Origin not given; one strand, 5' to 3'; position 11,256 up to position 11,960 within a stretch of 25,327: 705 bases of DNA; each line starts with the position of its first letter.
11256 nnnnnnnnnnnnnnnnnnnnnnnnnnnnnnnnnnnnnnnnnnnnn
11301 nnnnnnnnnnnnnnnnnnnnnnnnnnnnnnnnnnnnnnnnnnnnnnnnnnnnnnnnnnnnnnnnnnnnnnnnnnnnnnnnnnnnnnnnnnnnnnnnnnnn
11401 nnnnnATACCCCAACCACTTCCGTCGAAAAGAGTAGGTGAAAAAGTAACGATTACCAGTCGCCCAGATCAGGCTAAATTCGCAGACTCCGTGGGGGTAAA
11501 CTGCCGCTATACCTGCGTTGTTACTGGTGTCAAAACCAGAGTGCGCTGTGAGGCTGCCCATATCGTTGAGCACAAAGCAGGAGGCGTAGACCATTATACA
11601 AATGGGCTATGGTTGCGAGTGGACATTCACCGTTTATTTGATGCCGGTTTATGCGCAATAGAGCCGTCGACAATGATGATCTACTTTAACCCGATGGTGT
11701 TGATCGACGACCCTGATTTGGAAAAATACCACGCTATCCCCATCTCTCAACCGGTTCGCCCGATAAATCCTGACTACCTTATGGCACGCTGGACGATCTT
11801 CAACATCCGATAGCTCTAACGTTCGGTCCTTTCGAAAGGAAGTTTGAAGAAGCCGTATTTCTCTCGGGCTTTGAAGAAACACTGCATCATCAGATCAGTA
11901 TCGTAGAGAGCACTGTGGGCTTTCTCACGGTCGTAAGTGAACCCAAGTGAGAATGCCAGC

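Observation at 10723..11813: Lone opposite-strand, AT-rich gene with a C-terminal HNH nuclease core inside the phage nucleotide-metabolism cluster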

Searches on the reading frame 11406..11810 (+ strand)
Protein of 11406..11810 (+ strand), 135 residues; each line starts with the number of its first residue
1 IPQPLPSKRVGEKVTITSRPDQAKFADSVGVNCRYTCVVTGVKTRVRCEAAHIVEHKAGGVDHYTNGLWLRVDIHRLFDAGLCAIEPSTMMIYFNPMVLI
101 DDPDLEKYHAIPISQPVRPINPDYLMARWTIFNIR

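Call 54: search_solved_structures(query=A5, max_evalue=1, show_alignments=2)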
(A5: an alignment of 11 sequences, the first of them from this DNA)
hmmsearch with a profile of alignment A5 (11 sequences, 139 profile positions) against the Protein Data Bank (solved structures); distinct sequences matched with E-value up to 1: 3.
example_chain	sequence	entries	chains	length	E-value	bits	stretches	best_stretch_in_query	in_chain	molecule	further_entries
6yex_A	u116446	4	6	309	3.9e-08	36.6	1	12-93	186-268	HNH endonuclease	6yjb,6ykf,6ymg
6ghs_A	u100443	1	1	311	0.019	18.2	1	10-87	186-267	TagI restriction endonuclease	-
9ncf_S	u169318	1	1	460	0.73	13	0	32-59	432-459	Immunoglobulin-like domain protein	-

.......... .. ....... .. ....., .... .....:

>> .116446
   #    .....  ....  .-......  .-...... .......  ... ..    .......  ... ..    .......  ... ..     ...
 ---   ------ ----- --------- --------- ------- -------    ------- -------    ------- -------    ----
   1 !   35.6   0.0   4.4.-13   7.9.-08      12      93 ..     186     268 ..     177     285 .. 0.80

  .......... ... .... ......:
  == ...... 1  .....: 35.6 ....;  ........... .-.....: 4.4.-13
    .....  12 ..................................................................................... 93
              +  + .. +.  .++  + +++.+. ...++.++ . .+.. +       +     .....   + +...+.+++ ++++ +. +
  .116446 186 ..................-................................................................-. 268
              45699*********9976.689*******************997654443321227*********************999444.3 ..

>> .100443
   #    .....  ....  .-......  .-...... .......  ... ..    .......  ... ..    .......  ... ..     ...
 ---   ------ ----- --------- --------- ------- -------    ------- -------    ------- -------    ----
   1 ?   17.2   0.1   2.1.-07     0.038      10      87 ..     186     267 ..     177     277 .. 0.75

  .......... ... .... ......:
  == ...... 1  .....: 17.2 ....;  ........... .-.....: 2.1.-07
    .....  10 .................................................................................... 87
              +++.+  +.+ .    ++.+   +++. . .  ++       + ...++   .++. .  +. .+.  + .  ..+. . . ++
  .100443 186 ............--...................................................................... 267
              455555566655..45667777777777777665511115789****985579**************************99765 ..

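Call 95: find_related_loci(query=A8, collection=genome_contigs, flank=10000)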
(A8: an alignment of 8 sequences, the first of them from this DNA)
Query A8 (135 aa) in genome_contigs; peptide patterns used: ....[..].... (x = any residue, [..] = any of these).
19 stretches matched a pattern, but none encodes a relative of the query by tblastn (E <= 1e-3).

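Call 96: find_related_loci(query=A8, collection=viral_contigs, flank=8000)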
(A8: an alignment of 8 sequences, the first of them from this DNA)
Query A8 (135 aa) in viral_contigs; peptide patterns used: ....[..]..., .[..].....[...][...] (x = any residue, [..] = any of these).
72 stretches matched a pattern; 19 encode a relative of the query (tblastn E <= 1e-3); 19 distinct loci.
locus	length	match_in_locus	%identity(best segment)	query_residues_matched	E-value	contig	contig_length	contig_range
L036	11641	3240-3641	91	1-134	1e-86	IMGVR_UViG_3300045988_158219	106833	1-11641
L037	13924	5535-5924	58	4-133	3e-50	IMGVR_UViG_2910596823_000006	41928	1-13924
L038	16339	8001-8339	46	19-132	2e-30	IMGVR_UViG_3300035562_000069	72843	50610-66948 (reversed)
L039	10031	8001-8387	40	5-132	6e-25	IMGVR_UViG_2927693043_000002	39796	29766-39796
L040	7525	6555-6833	42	19-114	8e-17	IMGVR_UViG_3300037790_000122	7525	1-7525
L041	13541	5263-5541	42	19-114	8e-17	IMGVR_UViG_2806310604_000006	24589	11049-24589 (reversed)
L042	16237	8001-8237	43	8-89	2e-15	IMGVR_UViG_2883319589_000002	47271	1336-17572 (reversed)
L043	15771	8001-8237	43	8-89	2e-15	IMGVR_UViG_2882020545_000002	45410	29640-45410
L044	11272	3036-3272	43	8-89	1e-15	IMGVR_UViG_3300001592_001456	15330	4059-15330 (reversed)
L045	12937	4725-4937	45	19-89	1e-14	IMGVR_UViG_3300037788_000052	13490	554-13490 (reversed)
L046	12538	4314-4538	40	18-92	2e-14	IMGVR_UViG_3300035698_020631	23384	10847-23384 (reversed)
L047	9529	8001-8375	35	1-133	2e-13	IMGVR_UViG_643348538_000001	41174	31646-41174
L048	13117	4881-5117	42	9-87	2e-13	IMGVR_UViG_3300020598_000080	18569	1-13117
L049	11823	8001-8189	48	18-81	2e-12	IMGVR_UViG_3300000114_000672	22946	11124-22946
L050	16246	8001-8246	43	6-87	2e-12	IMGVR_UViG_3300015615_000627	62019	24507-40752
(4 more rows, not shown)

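Call 98: search_protein_families(library=padloc, proteins=[L037:1-3240:+, L037:7289-10537:-, L037:5958-6911:+], max_evalue=0.001)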
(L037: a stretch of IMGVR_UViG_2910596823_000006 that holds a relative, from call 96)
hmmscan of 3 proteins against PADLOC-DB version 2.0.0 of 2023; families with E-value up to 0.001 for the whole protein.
L037:1-3240:+ (1080 aa): 37 families (the best 25 are shown)
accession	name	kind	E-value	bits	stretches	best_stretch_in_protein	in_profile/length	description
PDLC02854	DpdE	-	0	2336.1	1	1-1079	1-1079/1083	DpdE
PDLC00632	ZorD1|ZorD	-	0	1572.3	1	1-1076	1-1094/1101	"SWI2/SNF2 helicase, Mrr-like nuclease"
PDLC00631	ZorD1|ZorD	-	1.6e-208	693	2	422-1062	283-910/1071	"SWI2/SNF2 helicase, Mrr-like nuclease"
PDLC00629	ZorD1|ZorD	-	8.6e-165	548.3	1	83-1077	84-969/1012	"SWI2/SNF2 helicase, Mrr-like nuclease"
PDLC00633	ZorD1|ZorD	-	7.6e-162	538.5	2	420-1065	292-888/908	"SWI2/SNF2 helicase, Mrr-like nuclease"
PDLC00634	ZorD1|ZorD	-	1e-161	538.2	2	426-1078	338-984/1208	"SWI2/SNF2 helicase, Mrr-like nuclease"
PDLC00627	ZorD1|ZorD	-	1.4e-132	441.6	2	423-1058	301-985/1006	"SWI2/SNF2 helicase, Mrr-like nuclease"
PDLC00628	ZorD1|ZorD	-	2.4e-126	420.9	1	516-1067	455-975/1171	"SWI2/SNF2 helicase, Mrr-like nuclease"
PDLC02842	DpdE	-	1.2e-84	282.9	1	571-1063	695-1152/1176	DpdE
PDLC00630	ZorD1|ZorD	-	2.7e-77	259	1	530-1063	79-647/817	"SWI2/SNF2 helicase, Mrr-like nuclease"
PDLC02849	DpdE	-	1.3e-69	233.3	1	563-1063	386-834/857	DpdE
PDLC02850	DpdE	-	6.7e-65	217.7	1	536-1062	763-1242/1282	DpdE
PDLC02845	DpdE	-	2e-64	216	1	578-1075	842-1286/1293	DpdE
PDLC02851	DpdE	-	4.4e-56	188.3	1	550-1057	570-1030/1055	DpdE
PDLC02848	DpdE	-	5.1e-43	145.1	1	536-929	315-672/856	DpdE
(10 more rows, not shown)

L037:7289-10537:- (1083 aa): 0 families

L037:5958-6911:+ (318 aa): 0 families

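Call 106: search_dna_similar(query=window:11406-11810:+, collection=plasmids, mode=protein, max_rows=40, max_evalue=1e-20, rows=spread)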
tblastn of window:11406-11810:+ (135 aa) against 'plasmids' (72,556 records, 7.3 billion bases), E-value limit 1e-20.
Records with a match: 1265; places in all: 1740; records where one place covers at least 80% of the query: 1265.
Best place of each record, by identity: >=99% 1; <60% 1264.
By first word of the organism name: Escherichia 384; Salmonella 352; Enterobacter 265; Citrobacter 129; Klebsiella 93; Leclercia 13; Raoultella 7; Serratia 7; Shigella 4; Kluyvera 3; and 7 more.
By predicted mobility (MOB-suite, as given by PLSDB): conjugative 1036; non-mobilizable 168; mobilizable 61.
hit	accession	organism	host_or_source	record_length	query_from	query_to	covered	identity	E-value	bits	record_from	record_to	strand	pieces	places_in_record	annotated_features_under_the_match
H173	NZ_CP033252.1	Escherichia coli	chicken,cell culture,stool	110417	1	135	100%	100.0%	5e-90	291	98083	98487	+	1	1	HNH endonuclease signature motif containing protein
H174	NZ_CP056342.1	Citrobacter sp. RHBSTW-00696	culture,Wastewater effluent sample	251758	1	129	96%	52.3%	4e-39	145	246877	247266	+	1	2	HNH endonuclease signature motif containing protein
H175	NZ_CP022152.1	Citrobacter freundii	water,wastewater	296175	1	129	96%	52.3%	4e-39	145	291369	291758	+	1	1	HNH endonuclease signature motif containing protein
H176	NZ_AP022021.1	Klebsiella sp. WP3-S18-ESBL-05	-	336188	1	129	96%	52.3%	4e-39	145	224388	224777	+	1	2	HNH endonuclease signature motif containing protein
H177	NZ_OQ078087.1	Escherichia coli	-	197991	5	135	97%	49.6%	1e-35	135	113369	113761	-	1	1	HNH endonuclease signature motif containing protein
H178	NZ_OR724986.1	Escherichia coli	-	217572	5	135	97%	49.6%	1e-35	135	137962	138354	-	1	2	HNH endonuclease signature motif containing protein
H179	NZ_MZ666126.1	Salmonella enterica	-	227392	5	135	97%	49.6%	1e-35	135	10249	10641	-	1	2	HNH endonuclease signature motif containing protein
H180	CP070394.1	Escherichia coli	food,chicken meat inner strip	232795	5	135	97%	49.6%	1e-35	135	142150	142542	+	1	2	HNH endonuclease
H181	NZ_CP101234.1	Escherichia coli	Homo sapiens,cell culture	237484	5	135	97%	49.6%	1e-35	135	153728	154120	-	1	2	HNH endonuclease signature motif containing protein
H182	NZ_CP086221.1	Escherichia coli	Homo sapiens,urine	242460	5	135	97%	49.6%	1e-35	135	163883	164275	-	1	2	HNH endonuclease signature motif containing protein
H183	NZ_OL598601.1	Salmonella sp.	-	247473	5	135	97%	49.6%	1e-35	135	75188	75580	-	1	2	HNH endonuclease signature motif containing protein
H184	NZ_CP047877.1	Escherichia coli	feces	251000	5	135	97%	49.6%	1e-35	135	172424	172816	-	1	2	HNH endonuclease signature motif containing protein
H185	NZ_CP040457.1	Salmonella enterica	Homo sapiens,culture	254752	5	135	97%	49.6%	1e-35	135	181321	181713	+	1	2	HNH endonuclease signature motif containing protein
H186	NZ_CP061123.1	Salmonella enterica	Homo sapiens,stool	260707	5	135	97%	49.6%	1e-35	135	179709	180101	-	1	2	HNH endonuclease signature motif containing protein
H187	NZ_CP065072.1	Salmonella enterica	Homo sapiens,cell culture,stool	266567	5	135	97%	49.6%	1e-35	135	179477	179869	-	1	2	HNH endonuclease signature motif containing protein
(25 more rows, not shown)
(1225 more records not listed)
